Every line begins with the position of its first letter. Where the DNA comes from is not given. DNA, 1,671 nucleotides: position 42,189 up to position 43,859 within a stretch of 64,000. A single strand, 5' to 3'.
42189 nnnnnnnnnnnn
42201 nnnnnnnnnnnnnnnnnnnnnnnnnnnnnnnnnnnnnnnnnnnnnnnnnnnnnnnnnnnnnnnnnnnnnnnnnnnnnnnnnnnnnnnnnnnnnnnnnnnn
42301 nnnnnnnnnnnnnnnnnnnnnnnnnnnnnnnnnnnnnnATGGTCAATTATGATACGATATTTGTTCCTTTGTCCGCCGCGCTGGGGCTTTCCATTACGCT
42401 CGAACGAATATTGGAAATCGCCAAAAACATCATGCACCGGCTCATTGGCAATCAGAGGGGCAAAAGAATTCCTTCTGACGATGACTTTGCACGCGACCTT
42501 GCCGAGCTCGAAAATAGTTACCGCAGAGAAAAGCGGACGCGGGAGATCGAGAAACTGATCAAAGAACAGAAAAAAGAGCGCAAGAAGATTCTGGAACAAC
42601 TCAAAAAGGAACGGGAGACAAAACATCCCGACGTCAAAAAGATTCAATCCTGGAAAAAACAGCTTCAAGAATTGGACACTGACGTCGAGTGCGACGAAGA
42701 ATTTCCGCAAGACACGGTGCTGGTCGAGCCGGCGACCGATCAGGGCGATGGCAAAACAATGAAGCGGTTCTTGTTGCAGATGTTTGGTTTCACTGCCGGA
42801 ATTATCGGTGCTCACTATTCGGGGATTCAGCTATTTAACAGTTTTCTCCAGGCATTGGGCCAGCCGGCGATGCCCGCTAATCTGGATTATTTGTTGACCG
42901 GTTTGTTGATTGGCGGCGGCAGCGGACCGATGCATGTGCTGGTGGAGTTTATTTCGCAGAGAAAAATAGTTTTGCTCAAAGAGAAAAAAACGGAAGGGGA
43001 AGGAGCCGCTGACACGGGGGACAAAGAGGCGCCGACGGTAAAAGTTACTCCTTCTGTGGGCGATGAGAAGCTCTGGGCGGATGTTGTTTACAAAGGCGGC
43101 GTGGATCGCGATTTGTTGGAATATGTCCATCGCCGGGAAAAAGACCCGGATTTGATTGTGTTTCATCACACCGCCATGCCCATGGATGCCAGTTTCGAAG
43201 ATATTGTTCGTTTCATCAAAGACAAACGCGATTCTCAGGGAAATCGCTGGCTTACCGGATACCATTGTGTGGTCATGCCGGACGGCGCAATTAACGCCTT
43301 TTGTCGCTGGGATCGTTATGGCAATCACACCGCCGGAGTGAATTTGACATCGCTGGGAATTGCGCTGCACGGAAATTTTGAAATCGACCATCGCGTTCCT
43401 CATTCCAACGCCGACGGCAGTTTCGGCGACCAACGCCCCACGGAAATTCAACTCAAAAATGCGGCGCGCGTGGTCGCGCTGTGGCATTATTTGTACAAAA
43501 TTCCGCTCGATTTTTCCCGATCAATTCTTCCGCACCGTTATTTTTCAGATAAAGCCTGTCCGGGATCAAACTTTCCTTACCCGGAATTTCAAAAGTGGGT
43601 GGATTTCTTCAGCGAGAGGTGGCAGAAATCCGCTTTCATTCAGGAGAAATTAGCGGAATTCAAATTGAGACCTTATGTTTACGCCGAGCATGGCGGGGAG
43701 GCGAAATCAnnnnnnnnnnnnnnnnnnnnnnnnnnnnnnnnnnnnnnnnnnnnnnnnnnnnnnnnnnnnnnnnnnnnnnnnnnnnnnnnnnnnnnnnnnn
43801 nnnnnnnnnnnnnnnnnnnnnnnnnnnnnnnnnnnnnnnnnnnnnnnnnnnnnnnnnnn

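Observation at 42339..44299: Internal paralogy: the amidase's N-terminal membrane module is duplicated as the next stand-alone gene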

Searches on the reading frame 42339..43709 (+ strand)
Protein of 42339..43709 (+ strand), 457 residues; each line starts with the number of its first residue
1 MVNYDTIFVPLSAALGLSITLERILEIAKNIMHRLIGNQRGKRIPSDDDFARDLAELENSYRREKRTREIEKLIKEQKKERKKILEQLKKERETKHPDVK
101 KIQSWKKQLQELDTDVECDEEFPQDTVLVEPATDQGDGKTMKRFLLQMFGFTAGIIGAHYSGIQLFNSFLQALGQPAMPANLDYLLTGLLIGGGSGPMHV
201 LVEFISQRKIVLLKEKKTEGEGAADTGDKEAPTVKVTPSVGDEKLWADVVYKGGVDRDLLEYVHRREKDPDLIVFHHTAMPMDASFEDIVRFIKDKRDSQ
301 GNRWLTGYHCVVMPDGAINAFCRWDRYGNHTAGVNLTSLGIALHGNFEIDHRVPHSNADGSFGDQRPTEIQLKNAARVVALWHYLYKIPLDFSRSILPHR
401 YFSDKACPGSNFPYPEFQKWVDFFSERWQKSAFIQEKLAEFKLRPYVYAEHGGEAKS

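Call 6: search_protein_families(library=pfam, proteins=[window:42339-43709:+], max_evalue=1)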
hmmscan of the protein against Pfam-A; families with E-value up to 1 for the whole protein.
window:42339-43709:+ (457 aa): 7 families
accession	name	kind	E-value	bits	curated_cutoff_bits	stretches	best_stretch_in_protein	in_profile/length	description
PF01510.30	Amidase_2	-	2.2e-17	64.1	26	1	268-409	3-130/131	N-acetylmuramoyl-L-alanine amidase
PF09304.16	Cortex-I_coil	-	0.0042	17.7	60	1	46-111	10-73/107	Cortexillin coiled-coil region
PF08602.15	Mgr1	-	0.068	12.5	25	1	64-121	290-347/377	Mgr1-like, i-AAA protease complex subunit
PF18481.7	DUF5616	-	0.086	13.6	27.6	1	46-77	32-63/140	Domain of unknown function (DUF5616)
PF25228.1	Lips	-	0.15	10.6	27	1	70-132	307-370/892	Lips protein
PF08318.18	COG4_m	-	0.29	10.7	27.1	1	58-111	72-124/291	COG4 transport protein, middle alpha-helical bundle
PF13805.11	Pil1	-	0.51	10.2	27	1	58-121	124-186/265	Eisosome component PIL1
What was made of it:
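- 42339..43712 (+): Gene 1 (457 aa): three-helix membrane module, flexible linker and Amidase_2 domain. Pfam PF01510 scores 64.1 bits against a cutoff of 26, at aa 268-409 (call 6).
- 43122..43709 (+): Amidase_2 (T7-lysozyme/PGRP-type) domain plus a conserved C-terminal helical tail ending in FKLKPY. Pfam hit (call 6).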

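Call 7: search_protein_families(library=ncbifam, proteins=[window:42339-43709:+], max_evalue=0.1)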
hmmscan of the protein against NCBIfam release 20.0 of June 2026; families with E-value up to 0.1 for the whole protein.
window:42339-43709:+ (457 aa): 1 family
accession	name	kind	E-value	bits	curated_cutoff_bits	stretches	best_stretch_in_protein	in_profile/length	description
NF041751.2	sbcc_Staph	equivalog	0.012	13.6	920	1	47-121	378-452/1007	exonuclease subunit SbcC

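Call 8: search_protein_families(library=phrogs, proteins=[window:42339-43709:+], max_evalue=0.1)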
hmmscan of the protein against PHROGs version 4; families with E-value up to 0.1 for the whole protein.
window:42339-43709:+ (457 aa): 5 families
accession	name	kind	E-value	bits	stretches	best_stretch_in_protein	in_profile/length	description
phrog_1493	-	lysis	5.8e-13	49.8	1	271-421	35-167/394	endolysin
phrog_822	-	lysis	6.2e-13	50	1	267-410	21-147/215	amidase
phrog_35436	-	lysis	0.0012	19.2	1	301-418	44-144/266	amidase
phrog_1794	-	lysis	0.0063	17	1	263-414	49-185/336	amidase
phrog_833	-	lysis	0.066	13.9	0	371-415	112-157/294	endolysin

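Call 9: search_protein_families(library=padloc, proteins=[window:42339-43709:+], max_evalue=0.1)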
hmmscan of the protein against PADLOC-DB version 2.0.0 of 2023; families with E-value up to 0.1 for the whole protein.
window:42339-43709:+ (457 aa): 0 families

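Call 11: find_homologous_proteins(query=window:42339-43709:+, max_evalue=0.001)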
Query window:42339-43709:+ (457 aa): 403 proteins with E <= 0.001 among 8000 candidates; the best 120 are listed.
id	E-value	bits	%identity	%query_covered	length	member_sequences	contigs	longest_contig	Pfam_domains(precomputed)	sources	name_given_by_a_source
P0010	0.0e+0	1060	100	100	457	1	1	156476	PF01510.31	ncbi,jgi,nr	ncbi:MAG: hypothetical protein GXO74_07735 [Calditrichaeota bacterium]|nr:hypothetical protein [Cald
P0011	8.0e-253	857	80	100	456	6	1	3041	PF01510.31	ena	-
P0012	1.3e-233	794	74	100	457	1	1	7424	PF01510.31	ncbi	-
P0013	2.0e-174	599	56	99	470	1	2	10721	PF01510.31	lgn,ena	-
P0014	3.1e-170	585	56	100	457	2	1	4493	PF01510.31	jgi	-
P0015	7.1e-168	577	56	98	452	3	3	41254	PF01510.31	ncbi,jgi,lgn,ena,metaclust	metaclust:\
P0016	1.5e-167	576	56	98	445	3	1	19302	PF01510.31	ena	-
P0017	1.0e-166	574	54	99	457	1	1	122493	PF01510.31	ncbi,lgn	-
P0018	1.4e-165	570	53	100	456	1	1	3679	PF01510.31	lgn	-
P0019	1.9e-165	569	53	100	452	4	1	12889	PF01510.31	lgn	-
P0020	1.7e-164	566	55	98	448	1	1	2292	PF01510.31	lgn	-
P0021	5.3e-161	555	53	98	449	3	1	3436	PF01510.31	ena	-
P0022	2.3e-155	536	52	98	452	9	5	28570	PF01510.31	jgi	-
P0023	4.4e-150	519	52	98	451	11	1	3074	PF01510.31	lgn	-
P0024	1.4e-143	497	49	99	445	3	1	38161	PF01510.31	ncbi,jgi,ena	-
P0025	4.8e-143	495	50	98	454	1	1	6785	PF01510.31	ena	-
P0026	3.2e-141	489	49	98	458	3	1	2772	PF01510.31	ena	-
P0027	2.2e-140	487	50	98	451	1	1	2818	PF01510.31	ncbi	-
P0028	3.6e-138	479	49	98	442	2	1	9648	PF01510.31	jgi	-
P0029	1.0e-137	478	47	98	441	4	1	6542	PF01510.31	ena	-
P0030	3.6e-137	476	48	98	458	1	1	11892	PF01510.31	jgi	jgi:hypothetical protein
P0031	6.6e-137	475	47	99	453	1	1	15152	PF01510.31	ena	-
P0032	7.2e-137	475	49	98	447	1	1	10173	PF01510.31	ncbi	-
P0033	2.3e-136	473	48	98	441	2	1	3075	PF01510.31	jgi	-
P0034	1.3e-135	471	49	98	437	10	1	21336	PF01510.31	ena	-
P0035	2.1e-135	470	48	98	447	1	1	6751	PF01510.31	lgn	-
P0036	8.1e-135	468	48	99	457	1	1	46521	PF01510.31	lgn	-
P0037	1.1e-134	468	49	100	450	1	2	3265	PF01510.31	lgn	-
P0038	4.6e-134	466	47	98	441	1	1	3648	PF01510.31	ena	-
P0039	7.4e-134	465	49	98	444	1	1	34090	PF01510.31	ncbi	-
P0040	8.5e-134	465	49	98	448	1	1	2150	PF01510.31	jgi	jgi:hypothetical protein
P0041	3.0e-133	463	47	98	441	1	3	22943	PF01510.31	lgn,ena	-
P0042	3.5e-133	463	47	98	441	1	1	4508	PF01510.31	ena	-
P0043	2.0e-132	460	48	98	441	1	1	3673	PF01510.31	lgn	-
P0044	2.0e-132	460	47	98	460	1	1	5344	PF01510.31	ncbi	-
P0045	2.6e-132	460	48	98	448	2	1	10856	PF01510.31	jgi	jgi:hypothetical protein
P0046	1.9e-131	457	48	98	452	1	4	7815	PF01510.31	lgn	-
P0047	4.4e-131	456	46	98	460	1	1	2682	PF01510.31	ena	-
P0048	4.6e-131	456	47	98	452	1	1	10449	PF01510.31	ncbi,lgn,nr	ncbi:N-acetylmuramoyl-L-alanine amidase [candidate division KSB1 bacterium]|nr:N-acetylmuramoyl-L-al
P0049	7.2e-131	455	47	98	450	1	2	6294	PF01510.31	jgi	jgi:hypothetical protein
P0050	8.8e-131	455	57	77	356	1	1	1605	PF01510.31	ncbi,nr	ncbi:MAG: peptidoglycan recognition family protein, partial [bacterium]|nr:peptidoglycan recognition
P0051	1.5e-130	454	46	98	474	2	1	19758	PF01510.31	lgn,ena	-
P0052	2.1e-130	454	46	98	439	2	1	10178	PF01510.31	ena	-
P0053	4.2e-130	453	48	98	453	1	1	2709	PF01510.31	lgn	-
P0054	6.3e-130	452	47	99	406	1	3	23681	PF01510.31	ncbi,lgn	-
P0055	9.0e-130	452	47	98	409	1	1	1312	PF01510.31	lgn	-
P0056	4.8e-129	449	47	98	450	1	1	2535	PF01510.31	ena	-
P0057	2.4e-128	447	42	99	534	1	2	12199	PF01510.31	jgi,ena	-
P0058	2.5e-128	447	47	98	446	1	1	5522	PF01510.31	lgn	-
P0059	7.8e-128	445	48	97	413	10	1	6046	PF01510.31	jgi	jgi:hypothetical protein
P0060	4.7e-127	443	46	98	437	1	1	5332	PF01510.31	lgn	-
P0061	1.4e-126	441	46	98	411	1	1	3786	PF01510.31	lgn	-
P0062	2.6e-126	440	46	98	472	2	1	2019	PF01510.31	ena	-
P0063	5.1e-126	439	46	98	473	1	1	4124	PF01510.31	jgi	jgi:hypothetical protein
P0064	7.5e-126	439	45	98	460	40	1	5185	PF01510.31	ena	-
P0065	3.4e-125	437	53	78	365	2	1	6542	PF01510.31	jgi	jgi:hypothetical protein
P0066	1.0e-124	435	45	98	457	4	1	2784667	PF01510.31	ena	-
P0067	1.4e-124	435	45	98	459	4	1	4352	PF01510.31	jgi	jgi:hypothetical protein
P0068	1.8e-124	434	49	87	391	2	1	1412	PF01510.31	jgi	jgi:hypothetical protein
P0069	1.9e-124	434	46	98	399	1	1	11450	PF01510.31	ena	-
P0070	5.9e-124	433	46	98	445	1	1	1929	PF01510.31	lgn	-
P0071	8.0e-124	432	45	98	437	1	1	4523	PF01510.31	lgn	-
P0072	1.4e-123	431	45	98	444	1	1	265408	PF01510.31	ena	-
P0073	2.1e-123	431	43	94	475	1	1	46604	PF01510.31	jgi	-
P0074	2.9e-123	430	43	98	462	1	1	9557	PF01510.31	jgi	jgi:N-acetylmuramoyl-L-alanine amidase-like protein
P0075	3.4e-123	430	46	98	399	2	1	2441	PF01510.31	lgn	-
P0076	5.2e-123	429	44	98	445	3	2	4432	PF01510.31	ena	-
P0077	1.3e-122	428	44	99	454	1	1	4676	PF01510.31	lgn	-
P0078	1.5e-122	428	43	99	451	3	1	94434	PF01510.31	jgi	jgi:hypothetical protein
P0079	6.8e-122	426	46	98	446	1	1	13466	PF01510.31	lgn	-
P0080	6.8e-122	426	46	98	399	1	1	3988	PF01510.31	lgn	-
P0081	6.9e-122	426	46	98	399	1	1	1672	PF01510.31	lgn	-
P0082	1.3e-121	425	46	98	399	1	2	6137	PF01510.31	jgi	jgi:hypothetical protein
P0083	2.9e-121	424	44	98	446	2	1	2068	PF01510.31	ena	-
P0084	6.8e-121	422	45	98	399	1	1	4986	PF01510.31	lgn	-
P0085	8.4e-121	422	44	98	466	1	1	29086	PF01510.31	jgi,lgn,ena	-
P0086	1.3e-120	421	44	98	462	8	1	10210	PF01510.31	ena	-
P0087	1.8e-120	421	44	98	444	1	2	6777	PF01510.31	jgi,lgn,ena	-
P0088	3.0e-120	420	43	98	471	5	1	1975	PF01510.31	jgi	jgi:hypothetical protein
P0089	4.8e-120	420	44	98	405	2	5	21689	PF01510.31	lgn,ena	-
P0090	1.2e-119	418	46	98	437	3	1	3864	PF01510.31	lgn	-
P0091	1.3e-118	415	43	98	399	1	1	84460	PF01510.31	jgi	jgi:hypothetical protein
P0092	1.7e-118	415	44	98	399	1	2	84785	PF01510.31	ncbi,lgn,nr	ncbi:MAG: hypothetical protein GTO45_39380 [Candidatus Aminicenantes bacterium]|nr:hypothetical prot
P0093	2.3e-118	414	44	98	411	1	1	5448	PF01510.31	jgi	jgi:hypothetical protein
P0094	1.2e-117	412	44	98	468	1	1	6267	PF01510.31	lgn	-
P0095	2.7e-117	411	43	98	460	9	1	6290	PF01510.31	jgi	jgi:hypothetical protein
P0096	3.3e-117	410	42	98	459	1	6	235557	PF01510.31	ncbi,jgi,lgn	jgi:hypothetical protein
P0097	5.9e-117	409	45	98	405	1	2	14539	PF01510.31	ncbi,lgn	-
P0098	1.3e-116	408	43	98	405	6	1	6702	PF01510.31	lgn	-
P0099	6.3e-116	406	42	98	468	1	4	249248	PF01510.31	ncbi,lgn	-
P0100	7.4e-116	406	42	98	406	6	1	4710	PF01510.31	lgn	-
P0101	1.8e-115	405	43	98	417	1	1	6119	PF01510.31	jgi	jgi:hypothetical protein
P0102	5.1e-115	403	42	98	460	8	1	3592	PF01510.31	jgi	-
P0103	8.5e-115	402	44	98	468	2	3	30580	PF01510.31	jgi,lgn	jgi:hypothetical protein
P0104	1.6e-114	401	43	99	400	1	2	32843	PF01510.31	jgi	jgi:N-acetylmuramoyl-L-alanine amidase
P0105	2.2e-114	401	42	99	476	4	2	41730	PF01510.31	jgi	jgi:hypothetical protein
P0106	3.2e-114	400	43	95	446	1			PF01510.31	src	-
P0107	3.3e-114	400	41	98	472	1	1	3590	PF01510.31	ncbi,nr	ncbi:N-acetylmuramoyl-L-alanine amidase [bacterium]|nr:N-acetylmuramoyl-L-alanine amidase [candidate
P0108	3.4e-114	400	43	97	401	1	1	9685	PF01510.31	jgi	jgi:hypothetical protein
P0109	9.6e-114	399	41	98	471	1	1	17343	PF01510.31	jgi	-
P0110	1.2e-113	399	43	99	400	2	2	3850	PF01510.31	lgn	-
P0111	1.7e-113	398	43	98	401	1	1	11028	PF01510.31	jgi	-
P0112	3.9e-113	397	44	98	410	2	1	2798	PF01510.31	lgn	-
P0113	4.3e-113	397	43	98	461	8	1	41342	PF01510.31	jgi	jgi:hypothetical protein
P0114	6.2e-113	396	43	98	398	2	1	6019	PF01510.31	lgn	-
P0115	1.1e-112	395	42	98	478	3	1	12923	PF01510.31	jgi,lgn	jgi:hypothetical protein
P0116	3.7e-111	390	42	98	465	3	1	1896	PF01510.31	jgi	jgi:hypothetical protein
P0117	6.7e-111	389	41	98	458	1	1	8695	PF01510.31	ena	-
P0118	1.4e-110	388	44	98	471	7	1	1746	PF01510.31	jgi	jgi:hypothetical protein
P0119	5.7e-110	386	42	98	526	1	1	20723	PF01510.31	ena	-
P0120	1.3e-109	385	40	98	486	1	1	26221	PF01510.31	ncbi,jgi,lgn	-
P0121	3.5e-109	384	42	98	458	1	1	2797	PF01510.31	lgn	-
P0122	1.0e-108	382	43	98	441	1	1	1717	PF01510.31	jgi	jgi:hypothetical protein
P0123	1.3e-108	382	42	98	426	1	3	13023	PF01510.31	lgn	-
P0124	1.3e-108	382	42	98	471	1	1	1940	PF01510.31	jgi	jgi:N-acetylmuramoyl-L-alanine amidase-like protein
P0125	2.2e-108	381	39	95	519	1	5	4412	PF01510.31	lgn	-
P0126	2.8e-108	381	42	98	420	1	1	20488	PF01510.31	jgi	jgi:hypothetical protein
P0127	4.5e-108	380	41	98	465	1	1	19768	PF01510.31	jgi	jgi:hypothetical protein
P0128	4.9e-108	380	41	98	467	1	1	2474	PF01510.31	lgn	-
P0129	7.2e-108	379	40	98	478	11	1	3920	PF01510.31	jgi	jgi:hypothetical protein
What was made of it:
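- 42339..43712 (+): More than 400 full-length homologues were found (call 11).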

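Call 13: find_encoding_contigs(protein=P0066, flank=5000, max_places=2)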
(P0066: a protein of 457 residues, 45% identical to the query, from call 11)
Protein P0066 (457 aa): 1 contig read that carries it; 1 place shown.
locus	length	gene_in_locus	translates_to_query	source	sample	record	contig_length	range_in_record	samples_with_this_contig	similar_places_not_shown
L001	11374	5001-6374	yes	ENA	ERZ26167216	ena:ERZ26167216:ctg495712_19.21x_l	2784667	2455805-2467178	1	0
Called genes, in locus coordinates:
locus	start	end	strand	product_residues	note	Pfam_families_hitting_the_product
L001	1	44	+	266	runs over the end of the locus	PF00106:adh_short, PF08659:KR, PF13561:adh_short_C2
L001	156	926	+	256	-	PF05838:Glyco_hydro_108, PF09374:PG_binding_3 (weak), PF01471:PG_binding_1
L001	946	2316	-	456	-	PF05598:DUF772, PF01609:DDE_Tnp_1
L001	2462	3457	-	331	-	PF06782:UPF0236 (weak)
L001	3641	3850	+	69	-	-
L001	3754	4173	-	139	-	PF20586:DUF6788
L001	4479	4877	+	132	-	PF07007:LprI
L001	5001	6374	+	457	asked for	PF01510:Amidase_2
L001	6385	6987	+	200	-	-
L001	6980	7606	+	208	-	-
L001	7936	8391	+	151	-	-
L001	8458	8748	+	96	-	-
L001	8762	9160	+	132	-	-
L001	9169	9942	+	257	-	PF04909:Amidohydro_2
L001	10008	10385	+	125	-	PF00355:Rieske, PF13806:Rieske_2 (weak)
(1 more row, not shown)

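Call 14: find_encoding_contigs(protein=P0092, flank=5000, max_places=2)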
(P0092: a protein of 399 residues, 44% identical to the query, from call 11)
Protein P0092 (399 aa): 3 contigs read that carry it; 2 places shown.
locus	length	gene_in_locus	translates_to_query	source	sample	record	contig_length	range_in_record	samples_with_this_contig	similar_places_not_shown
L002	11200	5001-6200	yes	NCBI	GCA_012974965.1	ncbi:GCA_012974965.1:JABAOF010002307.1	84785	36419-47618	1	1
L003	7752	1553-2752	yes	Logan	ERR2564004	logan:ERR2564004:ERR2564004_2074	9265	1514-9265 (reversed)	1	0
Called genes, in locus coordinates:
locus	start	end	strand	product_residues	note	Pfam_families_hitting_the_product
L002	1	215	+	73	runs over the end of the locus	PF09720:Unstab_antitox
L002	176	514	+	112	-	PF05016:ParE_toxin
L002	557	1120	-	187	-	-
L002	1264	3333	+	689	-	PF00149:Metallophos (weak)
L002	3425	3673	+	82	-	-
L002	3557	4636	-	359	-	-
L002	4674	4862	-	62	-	-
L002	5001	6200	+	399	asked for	PF01510:Amidase_2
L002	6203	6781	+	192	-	-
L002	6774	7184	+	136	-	-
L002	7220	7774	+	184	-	-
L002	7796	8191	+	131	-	-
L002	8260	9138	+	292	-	PF02517:Rce1-like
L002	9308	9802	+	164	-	PF02577:BFN_dom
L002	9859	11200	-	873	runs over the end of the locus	PF00128:Alpha-amylase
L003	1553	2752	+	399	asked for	PF01510:Amidase_2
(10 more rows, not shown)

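Call 15: find_encoding_contigs(protein=P0099, flank=5000, max_places=2)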
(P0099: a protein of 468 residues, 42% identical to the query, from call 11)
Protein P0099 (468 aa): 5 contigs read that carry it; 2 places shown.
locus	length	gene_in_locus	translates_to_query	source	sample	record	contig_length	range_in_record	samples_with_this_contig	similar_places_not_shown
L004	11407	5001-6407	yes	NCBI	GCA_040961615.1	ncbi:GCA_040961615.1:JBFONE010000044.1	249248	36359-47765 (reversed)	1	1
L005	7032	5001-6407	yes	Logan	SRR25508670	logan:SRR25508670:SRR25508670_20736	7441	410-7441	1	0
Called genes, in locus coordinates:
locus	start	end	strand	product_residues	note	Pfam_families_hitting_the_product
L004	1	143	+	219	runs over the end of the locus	-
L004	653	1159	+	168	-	PF14521:Aspzincin_M35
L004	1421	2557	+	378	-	PF13699:eCIS_core, PF01471:PG_binding_1 (weak)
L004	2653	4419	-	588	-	-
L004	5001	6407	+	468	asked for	PF01510:Amidase_2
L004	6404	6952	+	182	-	-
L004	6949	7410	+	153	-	-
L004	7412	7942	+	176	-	-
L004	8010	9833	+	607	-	PF13289:SIR2_2, PF20703:nSTAND1, PF01637:ATPase_2 (weak), PF13191:AAA_16 (faint)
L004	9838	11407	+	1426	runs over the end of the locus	PF13646:HEAT_2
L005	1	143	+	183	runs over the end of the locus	?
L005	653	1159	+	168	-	PF14521:Aspzincin_M35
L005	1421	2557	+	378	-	PF13699:eCIS_core, PF01471:PG_binding_1 (weak)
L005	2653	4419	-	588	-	-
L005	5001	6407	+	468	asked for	PF01510:Amidase_2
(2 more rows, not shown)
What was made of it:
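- One locus lies next to a SIR2-nSTAND gene and another next to ParE (calls 14, 15).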
